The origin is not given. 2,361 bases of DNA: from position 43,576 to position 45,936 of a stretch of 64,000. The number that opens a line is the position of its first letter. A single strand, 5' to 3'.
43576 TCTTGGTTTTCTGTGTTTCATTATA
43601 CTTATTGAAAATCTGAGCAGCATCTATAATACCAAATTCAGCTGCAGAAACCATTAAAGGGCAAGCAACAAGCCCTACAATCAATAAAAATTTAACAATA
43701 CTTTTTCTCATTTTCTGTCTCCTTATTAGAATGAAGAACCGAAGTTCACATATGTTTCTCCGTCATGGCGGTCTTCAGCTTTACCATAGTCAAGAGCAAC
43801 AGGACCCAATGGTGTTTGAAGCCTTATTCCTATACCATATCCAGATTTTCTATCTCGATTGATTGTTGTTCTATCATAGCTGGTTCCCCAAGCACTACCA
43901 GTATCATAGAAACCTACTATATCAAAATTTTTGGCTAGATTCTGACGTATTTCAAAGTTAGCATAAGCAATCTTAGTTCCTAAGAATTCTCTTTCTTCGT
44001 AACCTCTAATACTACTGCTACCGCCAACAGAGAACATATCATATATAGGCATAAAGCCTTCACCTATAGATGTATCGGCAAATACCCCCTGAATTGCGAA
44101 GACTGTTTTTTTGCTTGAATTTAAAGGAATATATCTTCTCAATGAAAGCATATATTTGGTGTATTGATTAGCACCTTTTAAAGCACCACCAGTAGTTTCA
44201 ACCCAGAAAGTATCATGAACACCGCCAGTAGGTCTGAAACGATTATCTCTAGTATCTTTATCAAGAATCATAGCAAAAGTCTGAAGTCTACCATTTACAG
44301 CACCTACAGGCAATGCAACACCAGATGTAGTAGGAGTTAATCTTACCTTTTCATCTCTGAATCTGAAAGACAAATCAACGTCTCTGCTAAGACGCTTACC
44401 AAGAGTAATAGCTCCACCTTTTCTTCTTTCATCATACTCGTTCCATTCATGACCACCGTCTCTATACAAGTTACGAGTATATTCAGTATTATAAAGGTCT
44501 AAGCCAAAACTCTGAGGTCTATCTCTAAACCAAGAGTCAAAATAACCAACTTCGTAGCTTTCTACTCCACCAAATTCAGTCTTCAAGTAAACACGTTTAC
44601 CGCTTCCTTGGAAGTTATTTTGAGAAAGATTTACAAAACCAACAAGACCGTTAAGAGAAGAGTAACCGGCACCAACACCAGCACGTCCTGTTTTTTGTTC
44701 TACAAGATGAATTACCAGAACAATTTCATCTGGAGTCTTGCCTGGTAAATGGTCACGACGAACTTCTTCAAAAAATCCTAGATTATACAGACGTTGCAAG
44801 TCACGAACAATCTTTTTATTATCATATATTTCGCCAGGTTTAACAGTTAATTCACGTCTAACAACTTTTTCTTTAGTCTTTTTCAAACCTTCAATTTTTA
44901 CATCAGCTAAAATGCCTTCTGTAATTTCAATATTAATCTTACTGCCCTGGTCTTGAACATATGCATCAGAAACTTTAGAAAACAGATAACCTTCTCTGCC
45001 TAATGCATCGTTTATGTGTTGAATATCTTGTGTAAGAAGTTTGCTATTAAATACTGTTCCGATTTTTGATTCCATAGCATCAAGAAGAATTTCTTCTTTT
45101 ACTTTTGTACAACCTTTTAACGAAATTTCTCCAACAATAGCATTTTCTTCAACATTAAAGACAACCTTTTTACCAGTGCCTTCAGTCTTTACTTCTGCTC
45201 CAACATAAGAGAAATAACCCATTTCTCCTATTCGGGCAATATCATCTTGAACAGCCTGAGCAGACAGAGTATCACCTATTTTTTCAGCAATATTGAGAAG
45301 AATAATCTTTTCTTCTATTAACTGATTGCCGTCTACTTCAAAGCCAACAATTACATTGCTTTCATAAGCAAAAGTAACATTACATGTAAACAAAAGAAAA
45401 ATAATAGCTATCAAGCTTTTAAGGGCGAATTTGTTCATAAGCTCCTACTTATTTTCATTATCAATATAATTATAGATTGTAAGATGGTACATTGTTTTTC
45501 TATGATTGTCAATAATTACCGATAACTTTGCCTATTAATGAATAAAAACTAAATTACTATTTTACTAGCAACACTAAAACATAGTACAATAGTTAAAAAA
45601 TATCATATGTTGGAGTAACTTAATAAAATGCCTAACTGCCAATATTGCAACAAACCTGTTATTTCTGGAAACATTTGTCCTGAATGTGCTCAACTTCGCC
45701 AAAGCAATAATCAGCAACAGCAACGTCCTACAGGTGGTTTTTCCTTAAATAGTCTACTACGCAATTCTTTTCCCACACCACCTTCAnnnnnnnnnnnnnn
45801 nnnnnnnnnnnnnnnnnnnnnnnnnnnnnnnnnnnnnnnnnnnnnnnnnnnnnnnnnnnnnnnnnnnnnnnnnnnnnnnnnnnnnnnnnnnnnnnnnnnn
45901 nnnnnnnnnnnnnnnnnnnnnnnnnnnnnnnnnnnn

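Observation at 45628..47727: Atypical DnaB-family ATPase: Zn-ribbon plus Q/P-rich disordered N-extension, with substituted helicase motifs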

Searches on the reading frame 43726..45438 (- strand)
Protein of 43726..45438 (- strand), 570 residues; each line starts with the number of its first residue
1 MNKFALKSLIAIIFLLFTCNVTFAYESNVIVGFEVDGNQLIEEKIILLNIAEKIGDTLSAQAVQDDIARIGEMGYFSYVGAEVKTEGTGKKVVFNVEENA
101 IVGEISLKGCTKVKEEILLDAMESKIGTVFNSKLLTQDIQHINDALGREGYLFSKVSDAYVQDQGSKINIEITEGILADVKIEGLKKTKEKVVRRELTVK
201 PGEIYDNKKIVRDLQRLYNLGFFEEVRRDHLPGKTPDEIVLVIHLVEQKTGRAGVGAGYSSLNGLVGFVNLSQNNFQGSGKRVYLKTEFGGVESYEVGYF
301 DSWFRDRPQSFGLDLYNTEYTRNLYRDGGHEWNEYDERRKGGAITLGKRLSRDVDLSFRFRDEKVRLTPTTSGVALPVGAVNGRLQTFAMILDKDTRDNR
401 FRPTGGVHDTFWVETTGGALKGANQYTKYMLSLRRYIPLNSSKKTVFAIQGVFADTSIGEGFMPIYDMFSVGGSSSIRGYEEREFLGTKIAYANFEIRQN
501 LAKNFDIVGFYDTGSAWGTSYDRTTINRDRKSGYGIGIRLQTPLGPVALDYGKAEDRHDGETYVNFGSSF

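Call 3: search_protein_families(library=pfam, proteins=[window:43726-45438:-], max_evalue=0.1)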
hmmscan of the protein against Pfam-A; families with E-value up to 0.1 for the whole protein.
window:43726-45438:- (570 aa): 6 families
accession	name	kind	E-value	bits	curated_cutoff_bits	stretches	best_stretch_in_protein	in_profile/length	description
PF01103.29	Omp85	-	1.3e-38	133.7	24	1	275-566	1-321/325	Omp85 superfamily domain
PF07244.20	POTRA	-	6.9e-34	116.8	21.3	3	101-175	2-79/79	Surface antigen variable number repeat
PF03865.19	ShlB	-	4e-06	26.9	22.7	1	422-540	195-311/311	Haemolysin secretion/activation protein ShlB/FhaC/HecB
PF19143.6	Omp85_2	-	0.00016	21.6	23.1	1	473-570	253-351/351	OMP85 superfamily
PF25282.1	POTRA1_3_Toc75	-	0.034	14.8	27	0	197-241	48-92/99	Toc75-like, POTRA domain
PF08479.16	POTRA_2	-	0.039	14.3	24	0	104-175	5-76/76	POTRA domain, ShlB-type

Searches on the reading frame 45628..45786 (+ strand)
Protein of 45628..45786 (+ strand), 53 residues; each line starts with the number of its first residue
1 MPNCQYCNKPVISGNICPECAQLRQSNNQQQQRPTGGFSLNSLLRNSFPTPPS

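Call 78: search_protein_families(library=pfam, proteins=[window:45628-45786:+], max_evalue=10)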
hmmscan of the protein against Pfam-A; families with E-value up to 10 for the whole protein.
seq(53 aa): 2 families
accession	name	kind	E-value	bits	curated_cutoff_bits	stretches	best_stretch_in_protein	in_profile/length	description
PF24444.1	DUF7563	-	0.12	12.3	27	1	1-11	1-11/39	Family of unknown function (DUF7563)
PF13098.12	Thioredoxin_2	-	1.9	9.3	27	1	13-30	13-30/104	Thioredoxin-like domain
